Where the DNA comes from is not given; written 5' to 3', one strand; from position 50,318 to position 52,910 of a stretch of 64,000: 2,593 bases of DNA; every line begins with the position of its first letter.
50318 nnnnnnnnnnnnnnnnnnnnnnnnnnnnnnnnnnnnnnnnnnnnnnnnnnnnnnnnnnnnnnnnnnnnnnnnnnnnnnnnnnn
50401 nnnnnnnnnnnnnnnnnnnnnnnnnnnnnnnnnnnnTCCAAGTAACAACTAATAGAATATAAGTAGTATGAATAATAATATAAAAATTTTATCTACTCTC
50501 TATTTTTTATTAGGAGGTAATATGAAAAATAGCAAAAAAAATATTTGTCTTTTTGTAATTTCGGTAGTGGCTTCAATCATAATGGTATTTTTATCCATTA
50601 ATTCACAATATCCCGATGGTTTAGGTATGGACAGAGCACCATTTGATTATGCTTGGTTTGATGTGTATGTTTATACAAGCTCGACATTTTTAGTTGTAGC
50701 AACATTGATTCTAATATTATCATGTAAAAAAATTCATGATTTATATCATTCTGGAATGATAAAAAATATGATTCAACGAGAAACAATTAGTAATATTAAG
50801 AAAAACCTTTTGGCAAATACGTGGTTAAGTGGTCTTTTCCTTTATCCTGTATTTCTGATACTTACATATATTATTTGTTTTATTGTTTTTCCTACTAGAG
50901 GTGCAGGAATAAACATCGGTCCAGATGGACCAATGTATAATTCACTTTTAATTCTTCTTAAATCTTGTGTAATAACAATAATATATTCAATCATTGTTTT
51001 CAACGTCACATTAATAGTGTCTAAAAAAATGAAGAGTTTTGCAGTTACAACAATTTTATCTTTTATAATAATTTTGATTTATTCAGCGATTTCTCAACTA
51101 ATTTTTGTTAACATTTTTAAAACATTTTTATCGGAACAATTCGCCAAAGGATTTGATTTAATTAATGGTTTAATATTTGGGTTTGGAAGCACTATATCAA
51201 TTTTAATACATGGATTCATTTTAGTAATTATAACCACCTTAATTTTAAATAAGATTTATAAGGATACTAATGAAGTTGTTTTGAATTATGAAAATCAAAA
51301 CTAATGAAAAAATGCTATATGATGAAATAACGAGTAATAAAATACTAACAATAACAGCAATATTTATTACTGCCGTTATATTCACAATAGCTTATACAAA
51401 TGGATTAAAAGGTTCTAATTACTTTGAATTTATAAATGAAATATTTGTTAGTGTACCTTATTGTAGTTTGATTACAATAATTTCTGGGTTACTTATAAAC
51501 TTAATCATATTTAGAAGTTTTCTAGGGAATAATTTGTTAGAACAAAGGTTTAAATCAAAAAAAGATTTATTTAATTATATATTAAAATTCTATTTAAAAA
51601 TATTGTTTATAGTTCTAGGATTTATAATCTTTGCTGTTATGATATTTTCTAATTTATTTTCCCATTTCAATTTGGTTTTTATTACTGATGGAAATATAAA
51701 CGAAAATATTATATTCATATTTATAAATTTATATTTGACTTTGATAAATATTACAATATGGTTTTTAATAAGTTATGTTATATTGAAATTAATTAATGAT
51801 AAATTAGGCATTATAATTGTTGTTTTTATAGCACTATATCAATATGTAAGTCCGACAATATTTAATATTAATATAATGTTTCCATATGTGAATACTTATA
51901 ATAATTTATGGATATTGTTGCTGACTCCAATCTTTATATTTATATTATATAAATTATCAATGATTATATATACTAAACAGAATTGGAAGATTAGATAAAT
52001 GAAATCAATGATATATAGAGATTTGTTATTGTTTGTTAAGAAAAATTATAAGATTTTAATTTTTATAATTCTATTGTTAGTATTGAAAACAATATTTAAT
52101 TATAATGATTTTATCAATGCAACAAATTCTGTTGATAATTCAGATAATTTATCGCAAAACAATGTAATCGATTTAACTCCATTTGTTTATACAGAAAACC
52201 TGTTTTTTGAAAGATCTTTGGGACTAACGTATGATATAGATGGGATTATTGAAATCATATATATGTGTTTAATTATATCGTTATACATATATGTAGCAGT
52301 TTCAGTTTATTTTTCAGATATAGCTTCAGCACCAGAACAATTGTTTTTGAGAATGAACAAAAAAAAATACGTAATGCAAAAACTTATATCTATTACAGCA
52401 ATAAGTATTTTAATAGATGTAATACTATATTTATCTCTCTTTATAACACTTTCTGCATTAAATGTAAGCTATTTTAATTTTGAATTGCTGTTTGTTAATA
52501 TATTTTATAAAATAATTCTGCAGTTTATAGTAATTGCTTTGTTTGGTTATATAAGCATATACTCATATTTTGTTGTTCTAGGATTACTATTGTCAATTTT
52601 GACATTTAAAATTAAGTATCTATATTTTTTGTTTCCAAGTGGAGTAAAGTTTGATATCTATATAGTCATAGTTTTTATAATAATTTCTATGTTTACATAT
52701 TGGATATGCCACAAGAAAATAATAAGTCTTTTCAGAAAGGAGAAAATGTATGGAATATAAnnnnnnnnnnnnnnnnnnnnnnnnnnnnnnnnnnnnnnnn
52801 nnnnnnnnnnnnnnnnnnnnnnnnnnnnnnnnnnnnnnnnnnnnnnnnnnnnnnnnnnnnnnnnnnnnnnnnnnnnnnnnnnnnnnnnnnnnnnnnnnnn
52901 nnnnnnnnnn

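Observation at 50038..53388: Secreted Trp-rich protein followed by three permease-like genes and one ABC ATPase (bacteriocin/immunity-like locus)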

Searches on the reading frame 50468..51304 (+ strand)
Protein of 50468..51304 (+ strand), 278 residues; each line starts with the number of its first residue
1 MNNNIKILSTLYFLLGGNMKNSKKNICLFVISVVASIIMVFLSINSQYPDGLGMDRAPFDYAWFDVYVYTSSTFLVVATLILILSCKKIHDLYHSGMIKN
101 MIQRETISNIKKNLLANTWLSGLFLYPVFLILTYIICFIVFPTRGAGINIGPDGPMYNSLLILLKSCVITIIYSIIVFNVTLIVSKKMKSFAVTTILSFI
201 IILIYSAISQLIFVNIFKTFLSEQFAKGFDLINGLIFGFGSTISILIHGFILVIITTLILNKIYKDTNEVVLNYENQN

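Call 3: search_protein_families(library=pfam, proteins=[window:50468-51304:+], max_evalue=1)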
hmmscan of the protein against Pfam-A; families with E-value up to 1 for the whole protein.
window:50468-51304:+ (278 aa): 0 families

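Call 4: search_protein_families(library=ncbifam, proteins=[window:50468-51304:+], max_evalue=1)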
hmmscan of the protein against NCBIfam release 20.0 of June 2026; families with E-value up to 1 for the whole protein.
window:50468-51304:+ (278 aa): 1 family
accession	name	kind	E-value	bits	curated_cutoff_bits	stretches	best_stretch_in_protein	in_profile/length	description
NF033218.1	anchor_AmaP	equivalog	0.0034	17.2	55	1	24-84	5-66/166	alkaline shock response membrane anchor protein AmaP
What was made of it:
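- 50522..51304 (+): M1: 260-aa membrane protein with 6 hydrophobic segments (an alternative upstream ATG at 50468 gives 278 aa). No Pfam or NCBIfam hit (calls 3, 4).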

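Call 49: search_solved_structures(query=A2, max_evalue=10, show_alignments=2)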
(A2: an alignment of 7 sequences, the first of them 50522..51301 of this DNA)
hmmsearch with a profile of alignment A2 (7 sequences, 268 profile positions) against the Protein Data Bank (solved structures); distinct sequences matched with E-value up to 10: 3.
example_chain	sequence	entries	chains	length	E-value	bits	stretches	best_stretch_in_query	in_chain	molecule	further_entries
4qnc_A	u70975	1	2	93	0.08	15.7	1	144-191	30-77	chemical transport protein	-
5uhq_A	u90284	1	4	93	0.096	15.5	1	144-191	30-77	Sugar transporter SemiSWEET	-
5uhs_A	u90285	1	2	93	0.18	14.5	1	144-191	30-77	Sugar transporter SemiSWEET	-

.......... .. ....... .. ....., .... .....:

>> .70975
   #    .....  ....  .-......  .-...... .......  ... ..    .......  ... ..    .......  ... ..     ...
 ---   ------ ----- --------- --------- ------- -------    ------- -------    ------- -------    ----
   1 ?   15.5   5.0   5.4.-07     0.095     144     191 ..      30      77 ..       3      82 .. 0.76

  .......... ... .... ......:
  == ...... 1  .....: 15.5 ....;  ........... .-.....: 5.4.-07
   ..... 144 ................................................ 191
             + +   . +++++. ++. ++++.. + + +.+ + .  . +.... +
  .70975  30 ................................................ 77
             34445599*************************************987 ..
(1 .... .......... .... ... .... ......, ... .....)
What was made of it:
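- Tried and rejected: The M1 profile gave only a spurious SemiSWEET segment (call 49).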

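Call 93: search_protein_families(library=pfam, alignment_id=A8, max_evalue=0.01)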
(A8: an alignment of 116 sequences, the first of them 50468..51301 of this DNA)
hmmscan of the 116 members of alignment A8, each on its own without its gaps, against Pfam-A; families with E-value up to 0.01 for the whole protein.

A. member 1, window:50468-51301:+ (278 aa): 0 families

B. families by the number of members that match (of 116 scanned): 7 families
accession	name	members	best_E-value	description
PF12730.13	ABC2_membrane_4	4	1.7e-06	ABC-2 family transporter protein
PF12679.13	ABC2_membrane_2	4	2.2e-05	ABC-2 family transporter protein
PF10920.14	DUF2705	3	0.00058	Protein of unknown function (DUF2705)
PF19845.4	DUF6320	1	2.5e-54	Family of unknown function (DUF6320)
PF04018.18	VCA0040-like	1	1.9e-36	Undecaprenyl phosphate translocase-like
PF12698.13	ABC2_membrane_3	1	0.0068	ABC-2 family transporter protein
PF15841.10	TMEM239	1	0.0081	Transmembrane protein 239 family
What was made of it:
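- Tried and rejected: Of 116 related membrane proteins, only 4 hit ABC2_membrane_4, 4 hit ABC2_membrane_2 and 3 weakly hit DUF2705 (call 93).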

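Call 113: search_protein_families(library=padloc, proteins=[window:50522-51301:+], max_evalue=0.01)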
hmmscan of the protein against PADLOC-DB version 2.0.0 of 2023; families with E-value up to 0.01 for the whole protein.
window:50522-51301:+ (260 aa): 0 families

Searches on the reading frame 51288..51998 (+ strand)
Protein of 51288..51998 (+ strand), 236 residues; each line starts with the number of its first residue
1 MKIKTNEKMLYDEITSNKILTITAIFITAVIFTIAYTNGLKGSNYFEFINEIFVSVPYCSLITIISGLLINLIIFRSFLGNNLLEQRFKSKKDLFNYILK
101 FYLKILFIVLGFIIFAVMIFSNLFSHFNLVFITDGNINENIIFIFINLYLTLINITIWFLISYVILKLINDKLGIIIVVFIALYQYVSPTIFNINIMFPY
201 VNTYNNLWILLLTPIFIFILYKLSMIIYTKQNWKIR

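Call 3: search_protein_families(library=pfam, proteins=[window:51288-51998:+], max_evalue=1)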
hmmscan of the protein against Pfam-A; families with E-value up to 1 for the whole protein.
window:51288-51998:+ (236 aa): 0 families

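Call 4: search_protein_families(library=ncbifam, proteins=[window:51288-51998:+], max_evalue=1)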
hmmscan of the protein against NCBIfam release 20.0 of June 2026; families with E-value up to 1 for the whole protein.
window:51288-51998:+ (236 aa): 0 families

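Call 50: search_solved_structures(query=A3, max_evalue=10, show_alignments=2)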
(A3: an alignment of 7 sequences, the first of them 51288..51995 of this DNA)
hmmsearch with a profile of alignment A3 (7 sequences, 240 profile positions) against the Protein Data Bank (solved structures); distinct sequences matched with E-value up to 10: 0.
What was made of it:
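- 51288..51998 (+): M2: 236-aa membrane protein, about 6 TM, overlaps M1 by 17 nt. No Pfam, NCBIfam or PDB hit (calls 3, 4, 50).
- Tried and rejected: The M2 profile gave nothing (call 50).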

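Call 113: search_protein_families(library=padloc, proteins=[window:51288-51995:+], max_evalue=0.01)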
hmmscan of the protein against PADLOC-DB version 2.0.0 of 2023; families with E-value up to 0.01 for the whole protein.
window:51288-51995:+ (236 aa): 0 families

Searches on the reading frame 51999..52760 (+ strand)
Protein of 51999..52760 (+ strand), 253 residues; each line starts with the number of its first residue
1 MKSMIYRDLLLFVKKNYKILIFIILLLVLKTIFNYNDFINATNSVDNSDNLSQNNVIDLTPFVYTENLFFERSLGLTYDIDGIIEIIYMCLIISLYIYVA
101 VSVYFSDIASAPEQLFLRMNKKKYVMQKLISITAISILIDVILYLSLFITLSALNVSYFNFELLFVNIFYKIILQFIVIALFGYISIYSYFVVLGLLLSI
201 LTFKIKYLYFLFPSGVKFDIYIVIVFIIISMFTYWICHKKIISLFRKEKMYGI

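Call 3: search_protein_families(library=pfam, proteins=[window:51999-52760:+], max_evalue=1)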
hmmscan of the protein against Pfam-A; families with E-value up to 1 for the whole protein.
window:51999-52760:+ (253 aa): 0 families

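Call 4: search_protein_families(library=ncbifam, proteins=[window:51999-52760:+], max_evalue=1)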
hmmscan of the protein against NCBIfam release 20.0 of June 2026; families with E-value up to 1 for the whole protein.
window:51999-52760:+ (253 aa): 0 families

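Call 25: find_homologous_proteins(query=window:51999-52757:+, max_evalue=0.01)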
Query window:51999-52757:+ (253 aa): 6 proteins with E <= 0.01 among 5823 candidates.
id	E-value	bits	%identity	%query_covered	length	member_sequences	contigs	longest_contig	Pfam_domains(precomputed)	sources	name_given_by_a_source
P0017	2.9e-140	484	96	100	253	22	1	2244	-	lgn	-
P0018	4.0e-116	405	80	100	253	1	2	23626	-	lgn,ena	-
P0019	2.3e-111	390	86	89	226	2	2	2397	-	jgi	jgi:hypothetical protein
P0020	2.0e-107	377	75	100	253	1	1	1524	-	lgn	-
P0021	1.7e-49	187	60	68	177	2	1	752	-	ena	-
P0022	2.7e-39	154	76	41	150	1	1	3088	-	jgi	jgi:hypothetical protein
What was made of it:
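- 51999..52760 (+): M3: 253-aa membrane protein, about 6 TM, with a 45-aa loop between TM1 and TM2; starts directly after the M2 stop. Only 6 close homologue clusters (call 25).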

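Call 48: search_solved_structures(query=A4, max_evalue=10, show_alignments=2)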
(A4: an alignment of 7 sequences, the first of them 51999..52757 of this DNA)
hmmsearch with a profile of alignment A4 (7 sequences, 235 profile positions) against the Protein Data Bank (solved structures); distinct sequences matched with E-value up to 10: 3.
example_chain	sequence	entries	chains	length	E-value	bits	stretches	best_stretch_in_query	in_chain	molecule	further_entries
9q1y_A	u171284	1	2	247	5.4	9.7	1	4-184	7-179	Phenol-soluble modulin export ABC transporter permease subunit PmtD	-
9q2n_A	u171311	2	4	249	5.9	9.5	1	4-186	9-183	Phenol-soluble modulin export ABC transporter permease subunit PmtD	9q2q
9q2r_A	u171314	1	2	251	7.1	9.3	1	4-184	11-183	Phenol-soluble modulin export ABC transporter permease subunit PmtD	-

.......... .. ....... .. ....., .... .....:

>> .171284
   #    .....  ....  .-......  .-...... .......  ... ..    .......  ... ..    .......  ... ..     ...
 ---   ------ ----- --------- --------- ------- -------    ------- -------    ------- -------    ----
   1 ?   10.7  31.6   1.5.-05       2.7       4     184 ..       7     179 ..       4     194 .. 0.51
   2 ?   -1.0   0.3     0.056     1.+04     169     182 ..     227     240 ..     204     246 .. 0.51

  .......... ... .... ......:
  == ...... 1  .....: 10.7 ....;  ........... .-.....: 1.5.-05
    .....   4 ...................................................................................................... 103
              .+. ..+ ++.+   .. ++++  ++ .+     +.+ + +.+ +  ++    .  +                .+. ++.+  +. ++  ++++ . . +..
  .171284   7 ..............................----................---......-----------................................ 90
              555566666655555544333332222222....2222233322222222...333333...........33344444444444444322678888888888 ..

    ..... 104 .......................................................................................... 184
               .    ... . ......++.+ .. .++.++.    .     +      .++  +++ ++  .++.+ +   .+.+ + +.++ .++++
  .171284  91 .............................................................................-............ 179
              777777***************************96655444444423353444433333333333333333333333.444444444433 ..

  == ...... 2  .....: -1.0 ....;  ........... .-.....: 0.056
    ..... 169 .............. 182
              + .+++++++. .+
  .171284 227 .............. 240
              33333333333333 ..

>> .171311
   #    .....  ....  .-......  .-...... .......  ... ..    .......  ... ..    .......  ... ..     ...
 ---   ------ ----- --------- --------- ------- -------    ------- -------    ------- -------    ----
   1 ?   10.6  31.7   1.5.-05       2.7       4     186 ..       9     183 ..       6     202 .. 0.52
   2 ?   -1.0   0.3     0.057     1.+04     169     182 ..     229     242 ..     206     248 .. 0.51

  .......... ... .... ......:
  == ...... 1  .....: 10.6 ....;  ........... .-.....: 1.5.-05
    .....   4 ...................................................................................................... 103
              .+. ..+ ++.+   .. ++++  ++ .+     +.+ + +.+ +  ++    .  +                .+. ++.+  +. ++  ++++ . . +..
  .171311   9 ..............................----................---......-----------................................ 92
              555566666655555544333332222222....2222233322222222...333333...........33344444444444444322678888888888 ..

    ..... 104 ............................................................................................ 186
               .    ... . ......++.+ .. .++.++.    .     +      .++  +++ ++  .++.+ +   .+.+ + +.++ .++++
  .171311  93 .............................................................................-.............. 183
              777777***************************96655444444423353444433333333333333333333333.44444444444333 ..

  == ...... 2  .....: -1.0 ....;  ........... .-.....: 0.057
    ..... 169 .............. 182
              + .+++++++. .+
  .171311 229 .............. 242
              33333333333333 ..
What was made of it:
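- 51999..52760 (+): The M3 profile's only PDB hits are three PmtD permease entries, E about 5, in register over about 180 residues (call 48).
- On ABC-2 / type V ABC exporter: The PmtD match is in register but not significant (call 48).
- Closest known: PmtABCD phenol-soluble-modulin exporter of Staphylococcus aureus. Same: PmtD is the only solved chain touched by the M3 profile, with similar length and in register (call 48).
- M3's only PDB hits are PmtD (call 48).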

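Call 66: predict_structure(alignment_id=A6)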
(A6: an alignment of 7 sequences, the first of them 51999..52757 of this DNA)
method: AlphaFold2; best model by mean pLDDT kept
length: 253 residues; sequences in the alignment: 7
mean_pLDDT: 45.1   pTM: 0.26
mean pLDDT of the five models: 45.1, 43.3, 43.0, 40.0, 38.4
residues with pLDDT >= 90: 0; 70-90: 0; 50-70: 50; < 50: 203
segments of 3 or more residues with pLDDT < 50: 1-16, 18-20, 25-96, 98-100, 103-105, 107-116, 136-138, 144-221, 244-253
pLDDT, mean of each block of 10 residues (from residue 1): 43 48 48 44 40 34 36 36 42 47 49 50 54 50 49 43 43 46 42 47 37 41 55 57 47 37
secondary structure, 60 per line:
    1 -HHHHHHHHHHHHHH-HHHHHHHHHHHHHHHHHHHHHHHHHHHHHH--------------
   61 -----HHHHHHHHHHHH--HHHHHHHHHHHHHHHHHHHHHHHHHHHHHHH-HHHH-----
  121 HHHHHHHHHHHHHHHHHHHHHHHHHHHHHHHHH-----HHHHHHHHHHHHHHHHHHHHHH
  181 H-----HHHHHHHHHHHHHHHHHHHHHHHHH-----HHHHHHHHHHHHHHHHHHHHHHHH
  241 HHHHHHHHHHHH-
elements in order: H2-15 H17-46 H66-77 H80-110 H112-115 H121-153 H159-181 H187-211 H217-252
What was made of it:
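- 51999..52760 (+): The AF2 model is unusable (pLDDT 45; call 66).
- On ABC-2 / type V ABC exporter: The AF2 model of M3 has pLDDT 45, so no fold search was run (call 66).
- Tried and rejected: AlphaFold2 of M3 with 7 sequences gave pLDDT 45 (call 66).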

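Call 113: search_protein_families(library=padloc, proteins=[window:51999-52757:+], max_evalue=0.01)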
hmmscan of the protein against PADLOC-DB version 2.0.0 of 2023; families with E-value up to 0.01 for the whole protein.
window:51999-52757:+ (253 aa): 0 families
